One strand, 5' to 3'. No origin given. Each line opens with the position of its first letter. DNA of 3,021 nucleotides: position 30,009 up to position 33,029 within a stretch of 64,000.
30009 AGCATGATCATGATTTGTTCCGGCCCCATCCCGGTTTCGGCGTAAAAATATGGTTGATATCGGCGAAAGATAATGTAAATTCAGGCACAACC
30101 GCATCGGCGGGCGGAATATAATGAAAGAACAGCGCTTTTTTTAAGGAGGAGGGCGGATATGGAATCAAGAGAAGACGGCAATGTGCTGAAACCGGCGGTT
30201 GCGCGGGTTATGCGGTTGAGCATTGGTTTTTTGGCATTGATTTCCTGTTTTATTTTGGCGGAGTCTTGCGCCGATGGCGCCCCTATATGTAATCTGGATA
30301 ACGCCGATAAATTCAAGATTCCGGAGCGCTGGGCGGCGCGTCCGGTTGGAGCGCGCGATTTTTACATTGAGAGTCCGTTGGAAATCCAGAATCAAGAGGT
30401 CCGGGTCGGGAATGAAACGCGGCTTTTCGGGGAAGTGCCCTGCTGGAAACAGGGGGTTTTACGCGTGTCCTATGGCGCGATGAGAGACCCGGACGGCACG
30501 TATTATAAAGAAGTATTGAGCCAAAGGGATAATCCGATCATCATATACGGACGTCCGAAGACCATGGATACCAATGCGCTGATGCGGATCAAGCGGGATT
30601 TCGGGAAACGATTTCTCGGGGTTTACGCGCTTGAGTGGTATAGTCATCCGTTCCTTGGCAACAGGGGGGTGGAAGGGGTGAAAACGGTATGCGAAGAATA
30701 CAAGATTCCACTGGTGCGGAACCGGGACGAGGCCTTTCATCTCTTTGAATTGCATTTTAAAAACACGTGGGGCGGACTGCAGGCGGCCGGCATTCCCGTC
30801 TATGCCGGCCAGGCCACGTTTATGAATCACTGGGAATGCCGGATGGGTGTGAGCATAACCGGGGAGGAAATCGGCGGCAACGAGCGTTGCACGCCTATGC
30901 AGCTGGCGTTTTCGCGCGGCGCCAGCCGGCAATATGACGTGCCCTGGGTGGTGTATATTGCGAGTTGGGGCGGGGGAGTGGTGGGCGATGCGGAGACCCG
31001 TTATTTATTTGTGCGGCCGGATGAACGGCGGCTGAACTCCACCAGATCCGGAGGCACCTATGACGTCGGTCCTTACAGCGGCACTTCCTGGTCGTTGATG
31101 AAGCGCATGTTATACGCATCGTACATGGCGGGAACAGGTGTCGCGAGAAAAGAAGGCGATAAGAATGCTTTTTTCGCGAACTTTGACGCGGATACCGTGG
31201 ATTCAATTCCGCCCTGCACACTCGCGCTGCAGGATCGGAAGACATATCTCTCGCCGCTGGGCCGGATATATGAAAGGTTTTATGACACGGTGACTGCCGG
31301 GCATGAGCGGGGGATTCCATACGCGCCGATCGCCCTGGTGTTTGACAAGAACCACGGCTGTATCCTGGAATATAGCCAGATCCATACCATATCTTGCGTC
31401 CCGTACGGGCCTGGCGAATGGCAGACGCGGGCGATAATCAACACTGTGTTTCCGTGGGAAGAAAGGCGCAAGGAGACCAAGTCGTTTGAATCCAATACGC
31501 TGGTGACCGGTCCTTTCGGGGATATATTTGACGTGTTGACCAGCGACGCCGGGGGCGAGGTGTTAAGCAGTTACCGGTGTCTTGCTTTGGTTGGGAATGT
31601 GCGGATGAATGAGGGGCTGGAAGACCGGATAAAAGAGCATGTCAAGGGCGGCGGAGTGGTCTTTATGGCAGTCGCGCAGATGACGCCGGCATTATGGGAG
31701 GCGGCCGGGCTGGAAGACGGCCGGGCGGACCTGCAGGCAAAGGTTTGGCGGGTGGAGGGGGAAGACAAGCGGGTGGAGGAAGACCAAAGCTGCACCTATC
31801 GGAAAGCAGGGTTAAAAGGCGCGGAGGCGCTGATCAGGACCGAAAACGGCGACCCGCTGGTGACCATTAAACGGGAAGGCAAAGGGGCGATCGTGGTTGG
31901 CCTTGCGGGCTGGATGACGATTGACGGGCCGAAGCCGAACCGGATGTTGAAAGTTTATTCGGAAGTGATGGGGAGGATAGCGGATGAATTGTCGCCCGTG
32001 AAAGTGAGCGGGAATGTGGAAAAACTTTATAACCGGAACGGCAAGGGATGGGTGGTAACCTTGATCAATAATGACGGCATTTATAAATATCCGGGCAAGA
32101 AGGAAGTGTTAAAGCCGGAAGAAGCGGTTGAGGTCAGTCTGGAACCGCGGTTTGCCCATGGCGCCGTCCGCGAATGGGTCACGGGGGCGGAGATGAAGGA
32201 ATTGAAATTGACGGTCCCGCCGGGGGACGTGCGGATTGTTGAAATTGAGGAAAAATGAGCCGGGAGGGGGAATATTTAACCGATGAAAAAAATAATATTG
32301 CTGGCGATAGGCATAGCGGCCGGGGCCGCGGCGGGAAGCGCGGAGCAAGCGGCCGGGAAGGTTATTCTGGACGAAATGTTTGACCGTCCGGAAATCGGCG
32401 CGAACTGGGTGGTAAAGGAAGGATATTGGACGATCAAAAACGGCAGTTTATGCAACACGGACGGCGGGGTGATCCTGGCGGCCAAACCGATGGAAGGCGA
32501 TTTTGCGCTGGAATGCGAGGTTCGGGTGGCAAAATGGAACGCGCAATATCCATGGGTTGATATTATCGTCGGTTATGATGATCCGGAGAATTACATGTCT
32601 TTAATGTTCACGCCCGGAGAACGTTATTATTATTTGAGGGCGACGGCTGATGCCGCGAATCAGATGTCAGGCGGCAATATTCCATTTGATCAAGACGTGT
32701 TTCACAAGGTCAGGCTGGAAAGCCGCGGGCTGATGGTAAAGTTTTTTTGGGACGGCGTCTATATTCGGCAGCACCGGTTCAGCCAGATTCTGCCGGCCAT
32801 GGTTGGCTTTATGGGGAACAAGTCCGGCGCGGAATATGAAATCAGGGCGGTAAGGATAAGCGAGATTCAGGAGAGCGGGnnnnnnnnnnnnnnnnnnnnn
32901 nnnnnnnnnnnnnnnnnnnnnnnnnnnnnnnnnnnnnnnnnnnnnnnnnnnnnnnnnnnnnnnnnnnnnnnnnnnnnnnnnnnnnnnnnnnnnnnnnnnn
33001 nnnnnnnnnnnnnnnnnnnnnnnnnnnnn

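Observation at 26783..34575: AraC-controlled locus resembling the oxidative (3-keto) glycoside-cleavage pathway, with two secreted proteins sharing an unassigned C-terminal domain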

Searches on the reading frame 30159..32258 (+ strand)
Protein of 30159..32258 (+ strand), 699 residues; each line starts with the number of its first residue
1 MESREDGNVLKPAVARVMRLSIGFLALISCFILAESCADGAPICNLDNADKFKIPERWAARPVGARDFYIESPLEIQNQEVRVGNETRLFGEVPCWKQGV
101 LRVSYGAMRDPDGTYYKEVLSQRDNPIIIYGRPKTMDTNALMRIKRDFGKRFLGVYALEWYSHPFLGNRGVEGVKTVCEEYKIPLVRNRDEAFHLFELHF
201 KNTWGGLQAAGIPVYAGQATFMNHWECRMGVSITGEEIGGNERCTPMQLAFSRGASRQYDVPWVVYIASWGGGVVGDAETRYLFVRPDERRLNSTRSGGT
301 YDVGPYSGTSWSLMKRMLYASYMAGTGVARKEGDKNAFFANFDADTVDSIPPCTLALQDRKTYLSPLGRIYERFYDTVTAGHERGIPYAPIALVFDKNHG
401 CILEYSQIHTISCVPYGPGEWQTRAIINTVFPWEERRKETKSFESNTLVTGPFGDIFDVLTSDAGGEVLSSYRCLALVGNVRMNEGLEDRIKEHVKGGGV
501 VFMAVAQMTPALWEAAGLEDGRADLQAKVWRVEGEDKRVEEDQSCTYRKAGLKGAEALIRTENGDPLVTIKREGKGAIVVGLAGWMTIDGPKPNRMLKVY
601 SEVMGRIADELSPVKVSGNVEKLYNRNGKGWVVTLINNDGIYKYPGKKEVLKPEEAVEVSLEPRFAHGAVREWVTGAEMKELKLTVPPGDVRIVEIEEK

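Call 3: search_protein_families(library=pfam, proteins=[window:30159-32258:+], max_evalue=0.1)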
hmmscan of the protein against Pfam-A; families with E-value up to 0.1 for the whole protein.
window:30159-32258:+ (699 aa): 1 family
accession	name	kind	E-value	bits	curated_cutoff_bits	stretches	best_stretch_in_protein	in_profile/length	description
PF24157.1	DUF7408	-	0.021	15.3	27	1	485-579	53-150/174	Domain of unknown function (DUF7408)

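Call 4: search_protein_families(library=ncbifam, proteins=[window:30159-32258:+], max_evalue=0.1)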
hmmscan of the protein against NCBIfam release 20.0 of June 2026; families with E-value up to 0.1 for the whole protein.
window:30159-32258:+ (699 aa): 0 families

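Call 10: search_solved_structures(query=window:30159-32258:+, max_evalue=10)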
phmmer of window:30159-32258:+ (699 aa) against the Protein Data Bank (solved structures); distinct sequences matched with E-value up to 10: 0.

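Call 15: find_homologous_proteins(query=window:30159-32258:+)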
Query window:30159-32258:+ (699 aa): 94 proteins with E <= 0.001 among 8000 candidates.
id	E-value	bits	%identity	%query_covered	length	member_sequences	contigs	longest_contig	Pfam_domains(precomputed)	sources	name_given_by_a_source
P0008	0.0e+0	1637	100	100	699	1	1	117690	-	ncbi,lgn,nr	ncbi:MAG: hypothetical protein PHP98_01520 [Kiritimatiellae bacterium]|nr:hypothetical protein [Kiri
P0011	8.3e-274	928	60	97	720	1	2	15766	-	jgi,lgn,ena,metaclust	metaclust:\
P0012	8.3e-229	780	52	98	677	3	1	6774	-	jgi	-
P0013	2.9e-220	751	52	97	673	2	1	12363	-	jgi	-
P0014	5.6e-218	744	51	97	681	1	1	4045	-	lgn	-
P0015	3.0e-152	527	41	97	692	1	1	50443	-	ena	-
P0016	2.0e-136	474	38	96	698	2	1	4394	-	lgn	-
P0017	5.7e-116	407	34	98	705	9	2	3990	-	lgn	-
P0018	6.4e-106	373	35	93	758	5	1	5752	-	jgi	-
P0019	1.0e-103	366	33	96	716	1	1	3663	-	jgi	-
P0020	6.2e-98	347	35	92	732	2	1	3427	-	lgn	-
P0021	2.4e-96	342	33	92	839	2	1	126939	-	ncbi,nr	ncbi:MAG: hypothetical protein PHP98_00920 [Kiritimatiellae bacterium]|nr:hypothetical protein [Kiri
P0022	1.4e-93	333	33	92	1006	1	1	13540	PF06452.17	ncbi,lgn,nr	ncbi:MAG: sugar-binding protein [Verrucomicrobiae bacterium]|nr:sugar-binding protein [Verrucomicrob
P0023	5.2e-92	327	32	93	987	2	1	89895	PF06452.17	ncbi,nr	ncbi:MAG: hypothetical protein K8S55_08260 [Phycisphaerae bacterium]|nr:hypothetical protein [Phycis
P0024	1.6e-91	326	33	92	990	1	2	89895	PF06452.17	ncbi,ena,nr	ncbi:MAG: hypothetical protein K8S55_08250 [Phycisphaerae bacterium]|nr:hypothetical protein [Phycis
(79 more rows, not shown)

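Call 20: find_encoding_contigs(protein=P0011, flank=8000, max_places=3)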
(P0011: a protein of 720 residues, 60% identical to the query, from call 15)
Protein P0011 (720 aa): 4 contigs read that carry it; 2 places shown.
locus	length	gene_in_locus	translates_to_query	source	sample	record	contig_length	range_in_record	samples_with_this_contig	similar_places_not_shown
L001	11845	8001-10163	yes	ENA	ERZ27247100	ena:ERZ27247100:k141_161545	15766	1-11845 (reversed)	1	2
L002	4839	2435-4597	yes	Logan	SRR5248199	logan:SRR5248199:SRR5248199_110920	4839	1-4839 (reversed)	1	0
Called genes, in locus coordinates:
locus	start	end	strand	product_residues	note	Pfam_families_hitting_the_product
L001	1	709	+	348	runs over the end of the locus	PF25840:Ulvan_lyase_N (faint), PF07944:Beta-AFase-like_GH127_cat (faint)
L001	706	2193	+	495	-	PF06253:MTTB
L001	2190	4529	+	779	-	-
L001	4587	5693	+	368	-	PF01208:URO-D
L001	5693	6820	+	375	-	-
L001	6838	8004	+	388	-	-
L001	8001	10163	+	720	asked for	-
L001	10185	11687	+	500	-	-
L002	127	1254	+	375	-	-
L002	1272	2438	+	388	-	-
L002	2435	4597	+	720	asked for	-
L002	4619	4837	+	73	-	?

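Call 23: find_encoding_contigs(protein=P0015, flank=10000, max_places=2)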
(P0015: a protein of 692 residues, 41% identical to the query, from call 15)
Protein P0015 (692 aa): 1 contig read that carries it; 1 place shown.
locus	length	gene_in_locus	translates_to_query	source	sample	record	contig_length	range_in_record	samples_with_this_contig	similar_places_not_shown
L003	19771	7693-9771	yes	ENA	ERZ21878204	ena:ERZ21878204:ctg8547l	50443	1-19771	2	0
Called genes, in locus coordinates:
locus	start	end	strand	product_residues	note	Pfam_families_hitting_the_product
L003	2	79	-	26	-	?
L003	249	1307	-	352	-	-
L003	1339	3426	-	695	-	-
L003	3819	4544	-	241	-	PF07963:N_methyl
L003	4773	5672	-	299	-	PF00165:HTH_AraC (faint), PF12833:HTH_18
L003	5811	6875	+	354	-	PF02012:BNR (faint), PF13088:BNR_2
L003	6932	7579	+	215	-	-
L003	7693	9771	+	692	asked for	-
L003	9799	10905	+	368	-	-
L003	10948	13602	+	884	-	PF01547:SBP_bac_1, PF13416:SBP_bac_8, PF00528:BPD_transp_1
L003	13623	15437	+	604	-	PF00528:BPD_transp_1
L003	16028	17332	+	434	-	PF00392:GntR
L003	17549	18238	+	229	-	PF07596:SBP_bac_10 (weak)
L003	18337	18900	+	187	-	-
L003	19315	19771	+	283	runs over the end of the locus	-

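Call 24: find_encoding_contigs(protein=P0013, flank=10000, max_places=2)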
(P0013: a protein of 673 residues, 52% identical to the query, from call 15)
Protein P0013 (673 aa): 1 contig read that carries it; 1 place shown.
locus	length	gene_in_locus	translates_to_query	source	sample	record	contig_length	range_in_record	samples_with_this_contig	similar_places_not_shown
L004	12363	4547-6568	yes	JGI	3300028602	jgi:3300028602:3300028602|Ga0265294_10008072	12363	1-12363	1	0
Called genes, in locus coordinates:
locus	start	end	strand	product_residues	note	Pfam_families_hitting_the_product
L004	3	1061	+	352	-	?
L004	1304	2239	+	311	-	-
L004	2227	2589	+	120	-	PF01042:Ribonuc_L-PSP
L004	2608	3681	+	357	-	-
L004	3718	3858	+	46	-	-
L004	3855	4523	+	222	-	-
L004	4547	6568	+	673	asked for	-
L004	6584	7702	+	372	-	-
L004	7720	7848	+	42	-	-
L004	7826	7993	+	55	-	-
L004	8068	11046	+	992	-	-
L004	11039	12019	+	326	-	PF06452:CBM9_1, PF16011:CBM9_2 (weak)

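Call 84: search_protein_families(library=pfam, proteins=[L001:10185-11687:+, L003:6932-7579:+], max_evalue=0.01)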
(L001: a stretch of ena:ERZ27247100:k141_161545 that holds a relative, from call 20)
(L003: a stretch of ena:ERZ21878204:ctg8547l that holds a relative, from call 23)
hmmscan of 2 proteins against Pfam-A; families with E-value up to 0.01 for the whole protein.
L001:10185-11687:+ (500 aa): 0 families

L003:6932-7579:+ (215 aa): 0 families

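Call 89: find_encoding_contigs(protein=P0021, flank=8000, max_places=1)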
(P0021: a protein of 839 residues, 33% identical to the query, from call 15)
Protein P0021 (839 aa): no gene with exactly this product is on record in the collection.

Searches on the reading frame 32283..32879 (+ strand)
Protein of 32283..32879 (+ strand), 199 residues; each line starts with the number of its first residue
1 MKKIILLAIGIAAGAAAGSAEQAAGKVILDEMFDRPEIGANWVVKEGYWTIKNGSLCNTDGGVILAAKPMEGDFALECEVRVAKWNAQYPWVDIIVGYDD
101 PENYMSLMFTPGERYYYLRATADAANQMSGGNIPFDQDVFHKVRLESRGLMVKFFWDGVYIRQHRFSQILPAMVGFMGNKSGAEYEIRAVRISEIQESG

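Call 6: search_protein_families(library=pfam, proteins=[window:32283-32879:+], max_evalue=10)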
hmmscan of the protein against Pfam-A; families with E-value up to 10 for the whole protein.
seq(199 aa): 0 families
